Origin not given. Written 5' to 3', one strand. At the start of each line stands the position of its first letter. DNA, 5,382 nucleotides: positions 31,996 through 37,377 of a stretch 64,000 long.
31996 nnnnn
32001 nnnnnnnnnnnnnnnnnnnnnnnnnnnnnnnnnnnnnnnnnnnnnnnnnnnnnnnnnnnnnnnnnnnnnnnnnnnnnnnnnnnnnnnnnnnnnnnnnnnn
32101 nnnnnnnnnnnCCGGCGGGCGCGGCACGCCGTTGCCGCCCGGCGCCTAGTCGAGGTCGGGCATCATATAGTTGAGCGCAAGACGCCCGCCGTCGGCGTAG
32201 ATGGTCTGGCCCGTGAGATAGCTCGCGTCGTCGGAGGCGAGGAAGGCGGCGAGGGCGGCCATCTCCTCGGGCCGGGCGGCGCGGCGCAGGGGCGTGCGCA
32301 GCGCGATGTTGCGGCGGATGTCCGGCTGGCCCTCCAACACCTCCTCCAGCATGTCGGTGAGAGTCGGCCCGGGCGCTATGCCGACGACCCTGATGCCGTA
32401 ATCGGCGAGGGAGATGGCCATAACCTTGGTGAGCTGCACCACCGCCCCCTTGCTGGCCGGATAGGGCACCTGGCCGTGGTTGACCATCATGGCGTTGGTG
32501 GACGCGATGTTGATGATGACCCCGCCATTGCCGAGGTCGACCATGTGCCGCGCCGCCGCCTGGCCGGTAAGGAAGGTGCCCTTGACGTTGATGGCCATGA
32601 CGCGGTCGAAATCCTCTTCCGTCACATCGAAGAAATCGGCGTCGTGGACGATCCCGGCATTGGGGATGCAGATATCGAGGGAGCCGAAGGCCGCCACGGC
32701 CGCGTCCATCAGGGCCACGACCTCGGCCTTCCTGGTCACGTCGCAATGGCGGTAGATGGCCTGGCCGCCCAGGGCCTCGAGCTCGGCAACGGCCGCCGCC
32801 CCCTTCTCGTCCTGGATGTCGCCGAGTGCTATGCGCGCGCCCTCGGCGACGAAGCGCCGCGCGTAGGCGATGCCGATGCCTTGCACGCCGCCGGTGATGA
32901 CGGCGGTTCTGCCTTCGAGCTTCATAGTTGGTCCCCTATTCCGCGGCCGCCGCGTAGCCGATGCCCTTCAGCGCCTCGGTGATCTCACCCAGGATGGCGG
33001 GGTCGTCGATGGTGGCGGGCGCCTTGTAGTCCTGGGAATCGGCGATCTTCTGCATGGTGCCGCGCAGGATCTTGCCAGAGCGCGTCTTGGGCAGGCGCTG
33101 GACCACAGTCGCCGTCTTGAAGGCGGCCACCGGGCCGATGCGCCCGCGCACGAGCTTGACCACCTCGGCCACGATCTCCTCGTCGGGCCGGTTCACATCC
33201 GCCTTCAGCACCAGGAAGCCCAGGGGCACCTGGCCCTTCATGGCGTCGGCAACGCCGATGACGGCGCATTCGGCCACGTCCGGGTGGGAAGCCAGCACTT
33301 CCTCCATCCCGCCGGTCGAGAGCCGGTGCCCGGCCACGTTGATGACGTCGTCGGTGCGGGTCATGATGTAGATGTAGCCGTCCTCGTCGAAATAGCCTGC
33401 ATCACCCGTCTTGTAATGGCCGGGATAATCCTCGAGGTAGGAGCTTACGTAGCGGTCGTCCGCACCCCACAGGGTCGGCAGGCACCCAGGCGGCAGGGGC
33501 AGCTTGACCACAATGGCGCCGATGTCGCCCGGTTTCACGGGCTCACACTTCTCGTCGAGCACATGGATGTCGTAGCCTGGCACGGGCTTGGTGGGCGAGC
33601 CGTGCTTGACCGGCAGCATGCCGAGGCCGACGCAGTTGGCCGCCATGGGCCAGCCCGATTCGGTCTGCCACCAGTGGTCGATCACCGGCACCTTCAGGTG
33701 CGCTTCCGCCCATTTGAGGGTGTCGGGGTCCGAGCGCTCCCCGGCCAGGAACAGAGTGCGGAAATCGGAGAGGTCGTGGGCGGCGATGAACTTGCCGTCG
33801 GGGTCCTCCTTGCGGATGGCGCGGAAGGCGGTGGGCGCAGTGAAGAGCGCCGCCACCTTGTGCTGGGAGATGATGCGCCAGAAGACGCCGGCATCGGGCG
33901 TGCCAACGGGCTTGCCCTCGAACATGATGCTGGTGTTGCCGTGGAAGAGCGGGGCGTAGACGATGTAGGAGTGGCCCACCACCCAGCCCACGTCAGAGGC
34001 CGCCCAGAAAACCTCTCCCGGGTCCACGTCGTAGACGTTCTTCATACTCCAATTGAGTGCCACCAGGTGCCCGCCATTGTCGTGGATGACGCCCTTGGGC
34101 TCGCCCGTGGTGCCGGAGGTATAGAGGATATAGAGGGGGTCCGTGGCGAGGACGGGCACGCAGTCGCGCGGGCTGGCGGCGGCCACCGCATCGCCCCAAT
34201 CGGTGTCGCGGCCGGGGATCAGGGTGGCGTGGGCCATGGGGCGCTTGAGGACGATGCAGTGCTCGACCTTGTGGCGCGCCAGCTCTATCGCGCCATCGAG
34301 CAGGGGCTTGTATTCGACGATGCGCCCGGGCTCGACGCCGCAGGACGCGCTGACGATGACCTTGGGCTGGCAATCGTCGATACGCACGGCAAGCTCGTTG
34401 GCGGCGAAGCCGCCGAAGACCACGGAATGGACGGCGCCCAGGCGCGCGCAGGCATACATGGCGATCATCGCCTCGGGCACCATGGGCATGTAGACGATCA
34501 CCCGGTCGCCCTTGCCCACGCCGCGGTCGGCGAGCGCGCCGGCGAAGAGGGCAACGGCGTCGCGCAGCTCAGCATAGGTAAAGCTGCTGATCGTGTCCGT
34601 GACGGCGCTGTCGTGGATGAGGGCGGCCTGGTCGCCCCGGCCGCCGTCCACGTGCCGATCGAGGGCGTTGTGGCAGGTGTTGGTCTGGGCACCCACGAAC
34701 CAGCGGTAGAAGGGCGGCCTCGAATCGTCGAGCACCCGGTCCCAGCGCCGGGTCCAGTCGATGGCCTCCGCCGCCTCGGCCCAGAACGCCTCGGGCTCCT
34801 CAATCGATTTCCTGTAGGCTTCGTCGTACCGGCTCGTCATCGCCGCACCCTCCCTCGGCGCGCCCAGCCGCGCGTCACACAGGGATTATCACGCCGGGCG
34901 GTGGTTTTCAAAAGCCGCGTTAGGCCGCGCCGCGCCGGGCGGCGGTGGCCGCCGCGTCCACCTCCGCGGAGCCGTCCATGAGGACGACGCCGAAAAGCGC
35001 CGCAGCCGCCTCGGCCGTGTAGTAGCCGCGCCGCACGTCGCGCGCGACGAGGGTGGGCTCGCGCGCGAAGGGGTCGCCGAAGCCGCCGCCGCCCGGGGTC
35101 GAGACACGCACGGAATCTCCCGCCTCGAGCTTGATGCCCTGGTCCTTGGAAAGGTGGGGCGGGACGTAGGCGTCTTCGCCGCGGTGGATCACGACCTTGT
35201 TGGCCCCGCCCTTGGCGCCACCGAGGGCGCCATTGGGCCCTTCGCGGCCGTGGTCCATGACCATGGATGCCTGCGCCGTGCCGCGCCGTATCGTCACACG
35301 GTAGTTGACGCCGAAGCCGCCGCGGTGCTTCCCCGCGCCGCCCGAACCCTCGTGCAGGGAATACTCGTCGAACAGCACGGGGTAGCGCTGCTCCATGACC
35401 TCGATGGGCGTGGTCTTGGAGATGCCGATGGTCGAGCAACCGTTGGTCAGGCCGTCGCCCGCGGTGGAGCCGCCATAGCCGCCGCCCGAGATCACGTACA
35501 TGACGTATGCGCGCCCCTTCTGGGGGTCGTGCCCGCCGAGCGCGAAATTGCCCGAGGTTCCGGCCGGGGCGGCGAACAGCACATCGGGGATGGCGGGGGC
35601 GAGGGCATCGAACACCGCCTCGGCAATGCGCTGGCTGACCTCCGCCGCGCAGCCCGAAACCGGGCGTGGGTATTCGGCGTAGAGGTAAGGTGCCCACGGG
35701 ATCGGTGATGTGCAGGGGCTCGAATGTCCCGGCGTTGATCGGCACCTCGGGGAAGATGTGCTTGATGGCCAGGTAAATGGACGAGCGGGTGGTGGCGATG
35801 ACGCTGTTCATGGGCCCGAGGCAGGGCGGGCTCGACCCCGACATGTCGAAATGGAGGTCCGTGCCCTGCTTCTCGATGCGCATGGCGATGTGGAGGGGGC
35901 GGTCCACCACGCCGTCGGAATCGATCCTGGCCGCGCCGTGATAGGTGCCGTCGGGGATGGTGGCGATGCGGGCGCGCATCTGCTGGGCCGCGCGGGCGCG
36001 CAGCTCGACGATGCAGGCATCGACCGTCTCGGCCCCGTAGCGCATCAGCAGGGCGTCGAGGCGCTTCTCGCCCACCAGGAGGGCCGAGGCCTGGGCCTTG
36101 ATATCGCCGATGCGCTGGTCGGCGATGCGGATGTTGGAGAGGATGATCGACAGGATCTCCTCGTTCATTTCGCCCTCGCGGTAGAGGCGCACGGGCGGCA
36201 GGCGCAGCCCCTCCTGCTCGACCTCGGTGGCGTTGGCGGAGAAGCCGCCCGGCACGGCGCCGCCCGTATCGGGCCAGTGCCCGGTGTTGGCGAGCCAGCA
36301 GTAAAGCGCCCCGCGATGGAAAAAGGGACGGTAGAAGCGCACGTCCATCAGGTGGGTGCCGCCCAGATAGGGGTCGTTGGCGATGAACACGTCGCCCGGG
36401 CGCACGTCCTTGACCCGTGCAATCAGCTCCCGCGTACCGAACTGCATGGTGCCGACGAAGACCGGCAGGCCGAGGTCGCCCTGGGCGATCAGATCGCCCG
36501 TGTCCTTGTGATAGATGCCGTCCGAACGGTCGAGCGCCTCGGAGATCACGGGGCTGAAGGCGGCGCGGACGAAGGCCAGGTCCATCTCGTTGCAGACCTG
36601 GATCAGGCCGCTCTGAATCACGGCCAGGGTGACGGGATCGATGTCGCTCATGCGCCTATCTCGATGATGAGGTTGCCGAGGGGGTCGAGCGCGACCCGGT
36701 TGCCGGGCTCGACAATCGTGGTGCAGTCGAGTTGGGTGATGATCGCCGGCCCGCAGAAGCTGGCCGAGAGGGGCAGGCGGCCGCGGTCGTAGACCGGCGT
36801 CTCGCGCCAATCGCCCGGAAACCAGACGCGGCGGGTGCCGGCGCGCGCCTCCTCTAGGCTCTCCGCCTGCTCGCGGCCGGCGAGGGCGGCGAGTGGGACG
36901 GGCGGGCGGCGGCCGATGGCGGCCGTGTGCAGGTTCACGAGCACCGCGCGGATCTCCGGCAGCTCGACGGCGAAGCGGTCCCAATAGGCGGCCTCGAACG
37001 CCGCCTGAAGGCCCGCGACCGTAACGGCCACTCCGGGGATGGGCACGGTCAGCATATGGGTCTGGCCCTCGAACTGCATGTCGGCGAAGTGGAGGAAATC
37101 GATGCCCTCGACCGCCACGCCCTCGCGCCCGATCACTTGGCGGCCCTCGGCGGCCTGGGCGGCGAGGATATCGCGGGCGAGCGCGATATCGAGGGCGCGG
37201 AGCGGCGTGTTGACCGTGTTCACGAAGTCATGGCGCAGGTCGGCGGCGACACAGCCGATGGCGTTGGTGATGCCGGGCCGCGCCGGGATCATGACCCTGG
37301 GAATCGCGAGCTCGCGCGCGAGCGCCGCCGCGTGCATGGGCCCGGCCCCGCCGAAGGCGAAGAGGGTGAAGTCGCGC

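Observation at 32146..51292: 19-kb co-directional cluster may encode an uncharacterised N-heterocycle (nicotinate-like) degradation route, now partly decayed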

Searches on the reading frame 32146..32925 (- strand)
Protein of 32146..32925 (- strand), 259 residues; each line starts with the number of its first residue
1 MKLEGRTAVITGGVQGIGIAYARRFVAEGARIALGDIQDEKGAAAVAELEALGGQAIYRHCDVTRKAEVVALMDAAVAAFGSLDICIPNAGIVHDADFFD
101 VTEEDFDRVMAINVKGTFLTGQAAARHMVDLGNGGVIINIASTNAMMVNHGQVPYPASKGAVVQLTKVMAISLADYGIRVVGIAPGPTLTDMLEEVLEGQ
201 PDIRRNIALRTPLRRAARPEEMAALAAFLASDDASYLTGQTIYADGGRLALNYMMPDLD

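Call 4: search_protein_families(library=pfam, proteins=[window:32146-32925:-])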
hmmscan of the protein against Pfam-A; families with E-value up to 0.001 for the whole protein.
window:32146-32925:- (259 aa): 3 families
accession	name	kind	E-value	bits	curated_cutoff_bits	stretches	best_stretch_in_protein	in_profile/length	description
PF13561.12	adh_short_C2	-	2.5e-64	217.5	27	1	15-247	6-234/236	Enoyl-(Acyl carrier protein) reductase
PF00106.31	adh_short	-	3.1e-56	190.4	26.6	1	7-198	2-192/195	short chain dehydrogenase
PF08659.16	KR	-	6.8e-17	62.4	22.6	1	7-159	2-153/180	KR domain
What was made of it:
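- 32146..32925 (-): Short-chain dehydrogenase/reductase (259 aa). Membership of the pathway is uncertain. Pfam adh_short (call 4).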

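Call 9: search_protein_families(library=ncbifam, max_evalue=0.01, proteins=[window:32146-32925:-])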
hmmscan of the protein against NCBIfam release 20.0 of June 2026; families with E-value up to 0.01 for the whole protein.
window:32146-32925:- (259 aa): 232 families (the best 25 are shown)
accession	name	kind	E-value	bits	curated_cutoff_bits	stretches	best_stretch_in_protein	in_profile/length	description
NF005559.1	PRK07231.1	subfamily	9.5e-74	248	215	1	2-249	1-248/249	glucose 1-dehydrogenase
NF004198.0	PRK05653.1-3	equivalog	2.9e-68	230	296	1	2-248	4-246/248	3-oxoacyl-ACP reductase FabG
NF052558.1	MBtsdlDhBudC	equivalog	5.1e-62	209.7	270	1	4-252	2-245/250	meso-2,3-butanediol dehydrogenase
NF004818.0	PRK06172.1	equivalog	7.1e-62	209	336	1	1-250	3-252/253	SDR family oxidoreductase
NF004791.0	PRK06138.1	equivalog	1.6e-60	204.6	312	1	1-250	1-251/252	SDR family oxidoreductase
TIGR01830.1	3oxo_ACP_reduc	equivalog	3e-58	197.3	297.75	1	8-247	1-237/239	3-oxoacyl-[acyl-carrier-protein] reductase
NF005472.0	PRK07067.1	equivalog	2.1e-57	194.6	338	1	1-248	2-254/257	L-iditol 2-dehydrogenase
NF004713.0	PRK06057.1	equivalog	7.9e-57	192.6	404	1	2-248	6-249/257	3-oxoacyl-ACP reductase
NF005309.0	PRK06841.1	subfamily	5.7e-56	189.9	286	1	2-247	12-251/255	GolD/DthD family dehydrogenase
NF006493.1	PRK08936.1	subfamily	2.6e-55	187.5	420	1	2-248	4-250/261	glucose-1-dehydrogenase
NF006070.0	PRK08213.1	subfamily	3.3e-55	187.4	279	1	2-248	9-256/259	gluconate 5-dehydrogenase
NF005067.0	PRK06484.1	equivalog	3.7e-55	187.4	713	1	3-252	7-255/524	short chain dehydrogenase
NF053701.1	CsHdxCHCADhChcB2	equivalog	6.5e-55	186.3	350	1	3-250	1-244/245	cis-4-hydroxycyclohexanecarboxylate dehydrogenase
NF004522.0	PRK05867.1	equivalog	7e-55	186.5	447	1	2-247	8-251/255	SDR family oxidoreductase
NF005469.0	PRK07063.1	equivalog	9.3e-55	186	306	1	2-252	4-258/260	SDR family oxidoreductase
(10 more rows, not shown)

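Call 45: find_encoding_contigs(protein=window:32146-32925:-, flank=10000, max_places=3)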
Protein window:32146-32925:- (259 aa): 5 contigs read that carry it; 3 places shown.
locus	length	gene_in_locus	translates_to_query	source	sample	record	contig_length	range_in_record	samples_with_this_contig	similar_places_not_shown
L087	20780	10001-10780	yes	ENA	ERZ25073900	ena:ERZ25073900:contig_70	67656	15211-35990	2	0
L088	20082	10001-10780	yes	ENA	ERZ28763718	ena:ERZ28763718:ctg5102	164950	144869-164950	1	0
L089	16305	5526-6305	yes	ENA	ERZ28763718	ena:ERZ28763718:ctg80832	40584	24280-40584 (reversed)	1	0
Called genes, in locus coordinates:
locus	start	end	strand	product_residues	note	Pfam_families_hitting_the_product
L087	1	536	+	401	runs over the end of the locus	PF13433:Peripla_BP_5, PF13458:Peripla_BP_6, PF01094:ANF_receptor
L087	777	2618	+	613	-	PF02653:BPD_transp_2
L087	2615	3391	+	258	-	PF00005:ABC_tran, PF13304:AAA_21 (faint), PF12399:BCA_ABC_TP_C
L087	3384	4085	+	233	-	PF00005:ABC_tran, PF13304:AAA_21 (faint)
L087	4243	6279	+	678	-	PF05378:Hydant_A_N, PF01968:Hydantoinase_A, PF19278:Hydant_A_C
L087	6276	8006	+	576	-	PF02538:Hydantoinase_B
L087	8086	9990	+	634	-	PF16177:ACAS_N, PF00501:AMP-binding, PF13193:AMP-binding_C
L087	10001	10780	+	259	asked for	PF00106:adh_short, PF08659:KR, PF13561:adh_short_C2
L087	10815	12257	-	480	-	-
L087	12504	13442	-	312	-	PF12760:Zn_ribbon_IS1595, PF12762:DDE_Tnp_IS1595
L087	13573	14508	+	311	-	PF00106:adh_short, PF08659:KR, PF13561:adh_short_C2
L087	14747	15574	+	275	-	PF00106:adh_short, PF08659:KR, PF13561:adh_short_C2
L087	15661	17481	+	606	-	PF02743:dCache_1 (weak), PF00512:HisKA, PF02518:HATPase_c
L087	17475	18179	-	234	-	PF00106:adh_short, PF08659:KR, PF01370:Epimerase, PF13561:adh_short_C2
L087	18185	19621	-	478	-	PF13522:GATase_6, PF13537:GATase_7, PF00156:Pribosyltran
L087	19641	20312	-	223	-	PF02674:Colicin_V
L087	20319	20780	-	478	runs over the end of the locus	PF18073:Zn_ribbon_LapB, PF03796:DnaB_C (faint), PF06745:ATPase, PF13481:AAA_25, PF13541:ChlI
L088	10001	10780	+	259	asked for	PF00106:adh_short, PF08659:KR, PF13561:adh_short_C2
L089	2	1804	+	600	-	?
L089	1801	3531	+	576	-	PF02538:Hydantoinase_B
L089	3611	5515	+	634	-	PF16177:ACAS_N, PF00501:AMP-binding, PF13193:AMP-binding_C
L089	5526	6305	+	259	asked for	PF00106:adh_short, PF08659:KR, PF13561:adh_short_C2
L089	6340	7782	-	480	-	-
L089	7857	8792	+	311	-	PF00106:adh_short, PF08659:KR, PF13561:adh_short_C2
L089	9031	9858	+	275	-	PF00106:adh_short, PF08659:KR, PF13561:adh_short_C2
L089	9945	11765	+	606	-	PF02743:dCache_1 (weak), PF00512:HisKA, PF02518:HATPase_c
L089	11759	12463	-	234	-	PF00106:adh_short, PF08659:KR, PF01370:Epimerase, PF13561:adh_short_C2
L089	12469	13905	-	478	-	PF13522:GATase_6, PF13537:GATase_7, PF00156:Pribosyltran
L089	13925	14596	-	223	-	PF02674:Colicin_V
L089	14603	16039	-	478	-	PF18073:Zn_ribbon_LapB, PF03796:DnaB_C (faint), PF06745:ATPase, PF13481:AAA_25, PF13541:ChlI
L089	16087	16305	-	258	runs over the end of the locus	PF00005:ABC_tran, PF13304:AAA_21 (faint)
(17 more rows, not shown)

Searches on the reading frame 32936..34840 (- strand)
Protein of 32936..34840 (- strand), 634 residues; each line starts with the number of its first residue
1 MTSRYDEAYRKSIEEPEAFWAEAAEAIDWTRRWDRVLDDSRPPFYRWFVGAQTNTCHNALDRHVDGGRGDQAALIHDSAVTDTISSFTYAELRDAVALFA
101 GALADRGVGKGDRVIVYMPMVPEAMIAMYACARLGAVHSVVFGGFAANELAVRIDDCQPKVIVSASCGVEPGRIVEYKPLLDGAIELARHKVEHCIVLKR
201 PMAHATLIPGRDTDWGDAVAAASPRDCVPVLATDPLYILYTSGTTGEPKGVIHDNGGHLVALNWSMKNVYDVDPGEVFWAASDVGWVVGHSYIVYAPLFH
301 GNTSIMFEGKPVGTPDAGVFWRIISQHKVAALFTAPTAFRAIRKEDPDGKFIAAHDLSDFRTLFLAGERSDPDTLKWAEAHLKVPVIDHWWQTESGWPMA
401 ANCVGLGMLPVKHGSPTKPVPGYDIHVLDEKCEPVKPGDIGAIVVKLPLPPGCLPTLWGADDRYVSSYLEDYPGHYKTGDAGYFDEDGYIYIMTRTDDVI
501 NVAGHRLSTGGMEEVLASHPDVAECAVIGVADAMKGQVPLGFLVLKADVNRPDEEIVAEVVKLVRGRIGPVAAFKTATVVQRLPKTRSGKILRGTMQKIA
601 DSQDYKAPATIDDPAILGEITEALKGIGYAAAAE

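Call 4: search_protein_families(library=pfam, proteins=[window:32936-34840:-])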
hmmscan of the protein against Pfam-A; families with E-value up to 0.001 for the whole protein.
window:32936-34840:- (634 aa): 3 families
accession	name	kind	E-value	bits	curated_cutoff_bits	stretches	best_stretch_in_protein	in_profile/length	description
PF00501.34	AMP-binding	-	2.9e-74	250.6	29.9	1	70-446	10-375/384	AMP-binding enzyme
PF13193.12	AMP-binding_C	-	7.6e-25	88.1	24.5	1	512-590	2-76/76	AMP-binding enzyme C-terminal domain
PF16177.11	ACAS_N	-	1.1e-24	86.4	27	1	5-59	1-55/55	Acetyl-coenzyme A synthetase N-terminus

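Call 9: search_protein_families(library=ncbifam, max_evalue=0.01, proteins=[window:32936-34840:-])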
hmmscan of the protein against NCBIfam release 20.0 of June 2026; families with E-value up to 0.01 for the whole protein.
window:32936-34840:- (634 aa): 103 families (the best 25 are shown)
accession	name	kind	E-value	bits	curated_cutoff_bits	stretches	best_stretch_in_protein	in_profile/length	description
NF007815.0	PRK10524.1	equivalog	2.3e-231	769.7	955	1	3-625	2-628/629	propionate--CoA ligase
TIGR02316.1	propion_prpE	equivalog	1.9e-220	733.8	827.4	1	4-625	2-627/628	propionate--CoA ligase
NF001208.0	PRK00174.1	subfamily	1.5e-195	651.3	657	1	3-624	27-645/649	acetate--CoA ligase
TIGR02188.1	Ac_CoA_lig_AcsA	equivalog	1.9e-192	640.9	724.95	1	3-622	5-628/629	acetate--CoA ligase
NF003313.0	PRK04319.1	equivalog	8.4e-104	347.8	729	1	47-596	37-557/574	acetate--CoA ligase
NF002937.0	PRK03584.1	subfamily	8.8e-90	301.7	639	1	3-622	36-650/657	acetoacetate--CoA ligase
TIGR01217.1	ac_ac_CoA_syn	equivalog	9.6e-71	238.8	520.9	1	3-617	35-641/652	acetoacetate--CoA ligase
NF004837.0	PRK06187.1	subfamily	4e-65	220.1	476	1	77-601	24-523/531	long-chain-fatty-acid--CoA ligase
NF047394.1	AcylCoAsynMbcS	equivalog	2.2e-59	201.5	850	1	69-598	25-518/525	acyl-CoA synthetase MbcS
TIGR02262.1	benz_CoA_lig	subfamily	9.2e-49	166.5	375.25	1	54-594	4-503/508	benzoate-CoA ligase family protein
NF004822.0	PRK06178.1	equivalog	8.7e-47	159.9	782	2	419-601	396-568/571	acyl-CoA synthetase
TIGR01733.1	AA-adenyl-dom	subfamily_domain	4.6e-46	157.4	317.4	1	88-527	1-409/409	amino acid adenylation domain-containing protein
NF006182.0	PRK08316.1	subfamily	5.4e-46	157.2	663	1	78-598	28-515/523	fatty acyl-CoA synthetase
NF005714.0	PRK07529.1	subfamily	2.3e-45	155.1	632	1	69-603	44-579/640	acyl-CoA synthetase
NF006181.0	PRK08314.1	subfamily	4.2e-44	150.7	705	2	86-337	49-302/563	long-chain-fatty-acid--CoA ligase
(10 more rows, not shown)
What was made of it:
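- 32936..34840 (-): PrpE/Acs-like acyl-CoA ligase (634 aa). Membership of the pathway is uncertain. NCBIfam propionate--CoA ligase scores 770 bits, below the cut-off of 955 (call 9).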

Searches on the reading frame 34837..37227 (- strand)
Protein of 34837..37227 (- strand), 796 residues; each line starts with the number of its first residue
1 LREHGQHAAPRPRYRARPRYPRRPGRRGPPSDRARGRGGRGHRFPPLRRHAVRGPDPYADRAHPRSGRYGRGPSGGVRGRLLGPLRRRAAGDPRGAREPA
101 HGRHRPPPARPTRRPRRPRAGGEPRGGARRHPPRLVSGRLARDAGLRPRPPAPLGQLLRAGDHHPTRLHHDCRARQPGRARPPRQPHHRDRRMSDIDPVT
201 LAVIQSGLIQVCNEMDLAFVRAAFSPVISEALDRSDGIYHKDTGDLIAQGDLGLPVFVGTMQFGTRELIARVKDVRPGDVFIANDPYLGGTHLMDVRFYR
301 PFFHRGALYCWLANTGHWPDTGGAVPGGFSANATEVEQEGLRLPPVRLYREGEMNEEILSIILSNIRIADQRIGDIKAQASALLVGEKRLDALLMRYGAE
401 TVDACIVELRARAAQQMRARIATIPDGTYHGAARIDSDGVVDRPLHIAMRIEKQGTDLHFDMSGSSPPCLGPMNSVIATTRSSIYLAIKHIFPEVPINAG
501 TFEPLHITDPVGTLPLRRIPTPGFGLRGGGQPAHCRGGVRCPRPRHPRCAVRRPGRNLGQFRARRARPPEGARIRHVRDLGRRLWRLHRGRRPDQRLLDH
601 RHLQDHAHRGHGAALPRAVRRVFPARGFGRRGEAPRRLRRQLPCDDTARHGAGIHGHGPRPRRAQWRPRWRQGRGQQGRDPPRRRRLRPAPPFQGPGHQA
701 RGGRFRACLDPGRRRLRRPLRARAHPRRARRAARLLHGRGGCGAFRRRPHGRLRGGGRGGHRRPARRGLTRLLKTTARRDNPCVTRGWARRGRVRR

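Call 4: search_protein_families(library=pfam, proteins=[window:34837-37227:-])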
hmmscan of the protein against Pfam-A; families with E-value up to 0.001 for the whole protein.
window:34837-37227:- (796 aa): 1 family
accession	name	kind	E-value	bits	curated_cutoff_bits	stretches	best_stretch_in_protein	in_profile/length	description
PF02538.19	Hydantoinase_B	-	8.6e-99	331.8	26.8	1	197-514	1-314/519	Hydantoinase B/oxoprolinase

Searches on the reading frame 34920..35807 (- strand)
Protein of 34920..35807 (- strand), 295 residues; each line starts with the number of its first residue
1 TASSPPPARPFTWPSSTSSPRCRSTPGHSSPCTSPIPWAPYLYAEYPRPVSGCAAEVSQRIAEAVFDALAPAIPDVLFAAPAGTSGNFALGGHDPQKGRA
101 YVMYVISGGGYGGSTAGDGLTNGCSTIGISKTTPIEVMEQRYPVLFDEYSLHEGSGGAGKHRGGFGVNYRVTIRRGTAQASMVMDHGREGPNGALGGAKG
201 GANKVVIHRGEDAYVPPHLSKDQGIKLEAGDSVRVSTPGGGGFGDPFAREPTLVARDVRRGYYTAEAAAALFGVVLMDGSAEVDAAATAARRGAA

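Call 7: search_protein_families(library=pfam, max_evalue=0.1, proteins=[window:34920-35807:-])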
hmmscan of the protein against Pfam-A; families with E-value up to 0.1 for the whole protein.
window:34920-35807:- (295 aa): 1 family
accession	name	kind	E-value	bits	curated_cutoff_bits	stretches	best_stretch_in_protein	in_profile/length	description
PF02538.19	Hydantoinase_B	-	5.8e-52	177.3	26.8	1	26-246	299-519/519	Hydantoinase B/oxoprolinase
